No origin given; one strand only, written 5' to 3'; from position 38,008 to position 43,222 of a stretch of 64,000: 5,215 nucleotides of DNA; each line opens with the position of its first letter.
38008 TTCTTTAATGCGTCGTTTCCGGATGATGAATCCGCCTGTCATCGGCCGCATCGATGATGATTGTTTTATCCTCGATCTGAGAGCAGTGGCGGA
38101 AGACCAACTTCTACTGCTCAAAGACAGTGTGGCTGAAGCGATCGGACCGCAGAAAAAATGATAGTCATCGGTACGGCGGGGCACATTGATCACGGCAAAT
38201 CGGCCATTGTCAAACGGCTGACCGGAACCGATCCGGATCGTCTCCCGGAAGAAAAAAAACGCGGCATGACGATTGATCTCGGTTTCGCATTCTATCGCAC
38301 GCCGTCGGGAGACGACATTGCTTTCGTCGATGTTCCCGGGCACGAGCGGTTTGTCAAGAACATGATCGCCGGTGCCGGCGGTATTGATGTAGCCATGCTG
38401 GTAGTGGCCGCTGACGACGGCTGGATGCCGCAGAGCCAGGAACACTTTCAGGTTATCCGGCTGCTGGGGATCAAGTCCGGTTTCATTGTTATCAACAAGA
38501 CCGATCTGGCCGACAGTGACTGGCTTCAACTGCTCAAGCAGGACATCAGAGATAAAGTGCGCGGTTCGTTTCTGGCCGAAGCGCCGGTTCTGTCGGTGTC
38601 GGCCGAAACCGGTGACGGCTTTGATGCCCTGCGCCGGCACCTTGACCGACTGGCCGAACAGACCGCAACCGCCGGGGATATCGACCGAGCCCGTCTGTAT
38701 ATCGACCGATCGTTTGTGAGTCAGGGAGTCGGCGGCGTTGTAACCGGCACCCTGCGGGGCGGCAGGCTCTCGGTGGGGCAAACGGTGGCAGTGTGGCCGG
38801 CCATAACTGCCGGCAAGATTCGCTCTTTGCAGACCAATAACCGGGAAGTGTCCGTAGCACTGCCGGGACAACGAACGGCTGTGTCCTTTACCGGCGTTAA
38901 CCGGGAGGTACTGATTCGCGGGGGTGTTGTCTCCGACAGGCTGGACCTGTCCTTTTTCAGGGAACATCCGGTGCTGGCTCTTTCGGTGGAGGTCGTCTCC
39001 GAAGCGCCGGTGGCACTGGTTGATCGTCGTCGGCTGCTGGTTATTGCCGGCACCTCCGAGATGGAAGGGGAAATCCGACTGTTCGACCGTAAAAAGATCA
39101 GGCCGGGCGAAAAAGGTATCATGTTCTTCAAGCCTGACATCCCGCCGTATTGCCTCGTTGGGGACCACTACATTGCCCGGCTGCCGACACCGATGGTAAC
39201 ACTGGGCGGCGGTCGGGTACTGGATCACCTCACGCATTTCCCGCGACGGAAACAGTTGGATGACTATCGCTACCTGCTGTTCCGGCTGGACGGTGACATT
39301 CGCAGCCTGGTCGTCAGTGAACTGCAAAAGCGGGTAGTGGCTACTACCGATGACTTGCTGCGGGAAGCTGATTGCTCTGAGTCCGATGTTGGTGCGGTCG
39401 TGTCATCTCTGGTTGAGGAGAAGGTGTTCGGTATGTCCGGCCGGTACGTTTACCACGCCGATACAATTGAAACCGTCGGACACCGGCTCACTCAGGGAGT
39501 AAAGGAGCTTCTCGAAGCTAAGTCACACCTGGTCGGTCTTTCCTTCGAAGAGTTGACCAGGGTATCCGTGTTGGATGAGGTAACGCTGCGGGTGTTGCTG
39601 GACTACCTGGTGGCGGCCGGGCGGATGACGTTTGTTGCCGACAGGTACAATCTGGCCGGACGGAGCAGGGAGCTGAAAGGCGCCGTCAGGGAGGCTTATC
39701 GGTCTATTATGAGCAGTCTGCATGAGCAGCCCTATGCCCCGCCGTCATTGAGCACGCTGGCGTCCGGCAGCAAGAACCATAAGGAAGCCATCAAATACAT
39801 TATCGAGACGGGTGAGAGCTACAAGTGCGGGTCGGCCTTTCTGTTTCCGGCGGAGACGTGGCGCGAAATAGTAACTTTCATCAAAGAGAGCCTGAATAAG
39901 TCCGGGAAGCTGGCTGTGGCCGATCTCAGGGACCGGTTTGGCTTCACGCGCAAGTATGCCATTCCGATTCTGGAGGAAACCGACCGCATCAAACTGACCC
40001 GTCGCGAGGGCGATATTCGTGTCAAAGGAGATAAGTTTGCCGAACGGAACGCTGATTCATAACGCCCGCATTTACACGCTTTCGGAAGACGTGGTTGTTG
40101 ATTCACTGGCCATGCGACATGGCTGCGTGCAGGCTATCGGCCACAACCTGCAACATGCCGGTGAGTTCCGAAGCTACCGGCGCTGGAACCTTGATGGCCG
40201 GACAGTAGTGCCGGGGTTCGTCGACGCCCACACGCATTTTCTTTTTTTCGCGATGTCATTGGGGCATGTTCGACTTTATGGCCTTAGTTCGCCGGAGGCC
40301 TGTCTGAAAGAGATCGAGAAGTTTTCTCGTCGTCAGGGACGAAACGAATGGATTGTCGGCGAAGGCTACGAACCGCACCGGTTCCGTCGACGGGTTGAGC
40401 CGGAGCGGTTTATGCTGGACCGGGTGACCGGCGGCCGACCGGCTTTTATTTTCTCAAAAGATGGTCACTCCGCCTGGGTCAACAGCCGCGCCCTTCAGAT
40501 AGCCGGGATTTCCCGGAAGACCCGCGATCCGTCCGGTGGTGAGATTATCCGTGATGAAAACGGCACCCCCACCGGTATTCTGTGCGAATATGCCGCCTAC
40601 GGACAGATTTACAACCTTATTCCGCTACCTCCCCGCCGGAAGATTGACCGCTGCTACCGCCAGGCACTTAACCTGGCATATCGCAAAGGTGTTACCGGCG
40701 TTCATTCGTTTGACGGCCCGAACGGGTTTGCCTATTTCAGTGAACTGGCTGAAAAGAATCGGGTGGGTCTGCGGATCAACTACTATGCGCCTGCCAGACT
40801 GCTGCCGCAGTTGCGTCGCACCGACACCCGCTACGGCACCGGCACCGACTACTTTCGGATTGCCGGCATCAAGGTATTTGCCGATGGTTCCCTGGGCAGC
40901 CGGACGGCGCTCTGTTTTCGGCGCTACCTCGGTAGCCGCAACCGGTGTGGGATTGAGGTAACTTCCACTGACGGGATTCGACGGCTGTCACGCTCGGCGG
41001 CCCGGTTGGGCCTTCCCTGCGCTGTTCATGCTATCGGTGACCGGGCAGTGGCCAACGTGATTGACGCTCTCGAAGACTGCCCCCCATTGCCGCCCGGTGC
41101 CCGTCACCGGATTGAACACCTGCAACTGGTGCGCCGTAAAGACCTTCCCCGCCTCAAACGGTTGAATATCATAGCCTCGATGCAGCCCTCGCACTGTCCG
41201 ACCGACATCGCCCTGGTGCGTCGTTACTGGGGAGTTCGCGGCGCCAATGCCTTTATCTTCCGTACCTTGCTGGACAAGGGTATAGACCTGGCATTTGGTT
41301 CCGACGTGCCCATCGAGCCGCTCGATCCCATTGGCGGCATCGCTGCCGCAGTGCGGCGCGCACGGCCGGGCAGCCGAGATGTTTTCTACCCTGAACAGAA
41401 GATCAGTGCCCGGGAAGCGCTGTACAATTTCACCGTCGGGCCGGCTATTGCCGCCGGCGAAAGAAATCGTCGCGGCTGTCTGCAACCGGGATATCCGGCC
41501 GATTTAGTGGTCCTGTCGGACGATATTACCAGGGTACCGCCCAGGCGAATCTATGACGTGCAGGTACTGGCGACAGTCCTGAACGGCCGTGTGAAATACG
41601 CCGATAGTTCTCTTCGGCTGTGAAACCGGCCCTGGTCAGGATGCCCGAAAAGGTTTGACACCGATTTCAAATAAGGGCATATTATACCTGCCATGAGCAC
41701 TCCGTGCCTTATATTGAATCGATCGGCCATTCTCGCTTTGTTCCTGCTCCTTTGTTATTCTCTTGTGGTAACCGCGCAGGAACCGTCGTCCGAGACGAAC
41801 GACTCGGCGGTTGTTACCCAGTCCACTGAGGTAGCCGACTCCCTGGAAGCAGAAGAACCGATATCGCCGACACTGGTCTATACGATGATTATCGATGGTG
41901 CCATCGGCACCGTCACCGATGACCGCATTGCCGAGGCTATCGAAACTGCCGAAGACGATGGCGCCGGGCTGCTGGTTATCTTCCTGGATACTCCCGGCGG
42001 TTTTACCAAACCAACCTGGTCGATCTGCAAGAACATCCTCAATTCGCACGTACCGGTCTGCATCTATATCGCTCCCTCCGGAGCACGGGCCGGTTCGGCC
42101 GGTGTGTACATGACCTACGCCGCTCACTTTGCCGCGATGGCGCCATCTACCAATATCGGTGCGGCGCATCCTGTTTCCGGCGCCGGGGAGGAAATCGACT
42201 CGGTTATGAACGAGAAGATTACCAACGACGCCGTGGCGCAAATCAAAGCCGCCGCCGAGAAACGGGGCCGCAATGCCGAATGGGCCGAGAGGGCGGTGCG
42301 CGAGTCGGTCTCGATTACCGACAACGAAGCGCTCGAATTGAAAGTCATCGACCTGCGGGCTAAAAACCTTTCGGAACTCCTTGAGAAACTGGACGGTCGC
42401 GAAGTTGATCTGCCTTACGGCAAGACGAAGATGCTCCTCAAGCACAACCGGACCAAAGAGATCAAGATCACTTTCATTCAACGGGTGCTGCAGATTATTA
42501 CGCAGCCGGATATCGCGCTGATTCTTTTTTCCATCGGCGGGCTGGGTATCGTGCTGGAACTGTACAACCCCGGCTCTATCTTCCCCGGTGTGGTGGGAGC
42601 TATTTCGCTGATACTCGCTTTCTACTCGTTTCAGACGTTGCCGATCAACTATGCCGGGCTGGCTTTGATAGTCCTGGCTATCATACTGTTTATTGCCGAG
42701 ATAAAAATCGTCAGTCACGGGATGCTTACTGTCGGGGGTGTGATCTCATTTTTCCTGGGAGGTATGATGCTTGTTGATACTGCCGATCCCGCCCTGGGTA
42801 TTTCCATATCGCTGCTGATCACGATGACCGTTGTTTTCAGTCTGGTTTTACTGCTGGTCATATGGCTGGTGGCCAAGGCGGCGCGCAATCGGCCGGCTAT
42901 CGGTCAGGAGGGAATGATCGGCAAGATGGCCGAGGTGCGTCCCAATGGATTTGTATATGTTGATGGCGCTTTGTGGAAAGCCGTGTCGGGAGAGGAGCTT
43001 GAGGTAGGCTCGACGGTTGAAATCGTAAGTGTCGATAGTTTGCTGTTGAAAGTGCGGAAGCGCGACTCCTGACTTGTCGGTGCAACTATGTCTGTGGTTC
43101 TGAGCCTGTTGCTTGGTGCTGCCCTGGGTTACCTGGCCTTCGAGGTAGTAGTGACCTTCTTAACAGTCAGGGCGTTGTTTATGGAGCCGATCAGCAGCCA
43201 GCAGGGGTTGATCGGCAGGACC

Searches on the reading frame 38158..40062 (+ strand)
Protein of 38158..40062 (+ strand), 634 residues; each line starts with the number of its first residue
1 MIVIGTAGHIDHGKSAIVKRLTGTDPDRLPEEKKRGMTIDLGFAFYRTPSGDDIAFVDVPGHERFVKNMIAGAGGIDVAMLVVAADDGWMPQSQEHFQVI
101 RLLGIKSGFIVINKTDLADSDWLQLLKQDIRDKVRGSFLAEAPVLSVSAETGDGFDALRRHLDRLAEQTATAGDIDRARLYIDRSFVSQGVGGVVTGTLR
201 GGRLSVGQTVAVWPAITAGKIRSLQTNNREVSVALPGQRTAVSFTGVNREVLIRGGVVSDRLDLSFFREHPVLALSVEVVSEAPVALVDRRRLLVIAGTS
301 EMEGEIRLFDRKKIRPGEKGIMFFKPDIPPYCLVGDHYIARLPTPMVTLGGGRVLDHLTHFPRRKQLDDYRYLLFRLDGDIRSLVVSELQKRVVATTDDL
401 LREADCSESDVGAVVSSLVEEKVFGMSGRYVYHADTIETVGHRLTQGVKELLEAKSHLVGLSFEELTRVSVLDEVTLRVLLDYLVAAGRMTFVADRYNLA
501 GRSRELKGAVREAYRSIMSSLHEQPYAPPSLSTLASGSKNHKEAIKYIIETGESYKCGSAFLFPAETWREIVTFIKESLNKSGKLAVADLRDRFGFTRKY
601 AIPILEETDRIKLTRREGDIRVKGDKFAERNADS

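Call 33: search_protein_families(library=pfam, proteins=[window:38158-40062:+], max_evalue=0.00001)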
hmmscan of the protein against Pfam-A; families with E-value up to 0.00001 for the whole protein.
window:38158-40062:+ (634 aa): 3 families
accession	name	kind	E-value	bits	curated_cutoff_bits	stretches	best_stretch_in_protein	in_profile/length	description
PF00009.33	GTP_EFTU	-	1.6e-33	116.3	26.5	1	2-166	4-186/188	Elongation factor Tu GTP binding domain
PF09107.17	SelB-wing_3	-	7.6e-16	57.8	23.2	1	579-622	3-46/47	Elongation factor SelB, winged helix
PF01926.29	MMR_HSR1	-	9.6e-06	26.1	21.9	0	4-114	2-113/113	50S ribosome-binding GTPase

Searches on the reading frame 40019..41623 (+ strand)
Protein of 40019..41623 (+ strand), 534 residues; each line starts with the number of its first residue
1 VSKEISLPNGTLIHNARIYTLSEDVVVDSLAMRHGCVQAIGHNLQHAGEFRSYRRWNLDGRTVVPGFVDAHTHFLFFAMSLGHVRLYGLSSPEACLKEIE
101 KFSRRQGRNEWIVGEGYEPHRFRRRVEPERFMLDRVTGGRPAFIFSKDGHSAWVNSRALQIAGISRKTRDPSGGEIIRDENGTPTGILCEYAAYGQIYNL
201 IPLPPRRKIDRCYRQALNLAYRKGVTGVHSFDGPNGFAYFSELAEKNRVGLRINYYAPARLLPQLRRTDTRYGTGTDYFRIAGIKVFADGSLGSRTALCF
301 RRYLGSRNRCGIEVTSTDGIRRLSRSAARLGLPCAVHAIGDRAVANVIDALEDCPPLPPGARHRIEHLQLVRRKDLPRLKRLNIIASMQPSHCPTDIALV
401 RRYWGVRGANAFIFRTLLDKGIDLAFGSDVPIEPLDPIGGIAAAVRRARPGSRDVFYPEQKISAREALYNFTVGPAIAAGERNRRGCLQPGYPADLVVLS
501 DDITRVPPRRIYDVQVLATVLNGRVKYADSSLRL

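Call 33: search_protein_families(library=pfam, proteins=[window:40019-41623:+], max_evalue=0.00001)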
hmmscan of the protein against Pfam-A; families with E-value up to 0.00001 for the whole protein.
window:40019-41623:+ (534 aa): 2 families
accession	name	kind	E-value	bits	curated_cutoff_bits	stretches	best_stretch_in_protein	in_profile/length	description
PF07969.17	Amidohydro_3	-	2.1e-94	318.1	29.7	1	57-525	4-470/472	Amidohydrolase family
PF01979.26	Amidohydro_1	-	1.2e-15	58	25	1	316-524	133-343/345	Amidohydrolase family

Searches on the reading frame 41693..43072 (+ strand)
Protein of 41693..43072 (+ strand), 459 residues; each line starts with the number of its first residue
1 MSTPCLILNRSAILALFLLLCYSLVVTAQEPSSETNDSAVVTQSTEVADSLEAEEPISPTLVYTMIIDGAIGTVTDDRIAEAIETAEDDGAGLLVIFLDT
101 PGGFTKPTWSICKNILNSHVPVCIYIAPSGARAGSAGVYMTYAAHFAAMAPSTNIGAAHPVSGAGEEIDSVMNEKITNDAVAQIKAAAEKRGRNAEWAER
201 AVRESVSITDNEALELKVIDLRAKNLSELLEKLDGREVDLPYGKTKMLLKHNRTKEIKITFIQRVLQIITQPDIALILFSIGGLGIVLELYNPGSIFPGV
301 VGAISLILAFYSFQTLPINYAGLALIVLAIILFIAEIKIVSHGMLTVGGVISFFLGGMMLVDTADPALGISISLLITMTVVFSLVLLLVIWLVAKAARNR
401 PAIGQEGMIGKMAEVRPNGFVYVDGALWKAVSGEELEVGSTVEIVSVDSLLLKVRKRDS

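Call 33: search_protein_families(library=pfam, proteins=[window:41693-43072:+], max_evalue=0.00001)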
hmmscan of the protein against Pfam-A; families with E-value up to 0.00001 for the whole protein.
window:41693-43072:+ (459 aa): 3 families
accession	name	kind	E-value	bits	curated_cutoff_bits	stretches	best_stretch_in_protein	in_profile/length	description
PF24961.1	NfeD_membrane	-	1.7e-25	89.8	26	1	274-391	2-118/119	NfeD integral membrane domain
PF25145.1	NfeD1b_N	-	6.5e-20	72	40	1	62-226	2-159/189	NfeD1b, N-terminal domain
PF01957.25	NfeD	-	8.1e-12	45.6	29.1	1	406-456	2-57/57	NfeD-like C-terminal, partner-binding domain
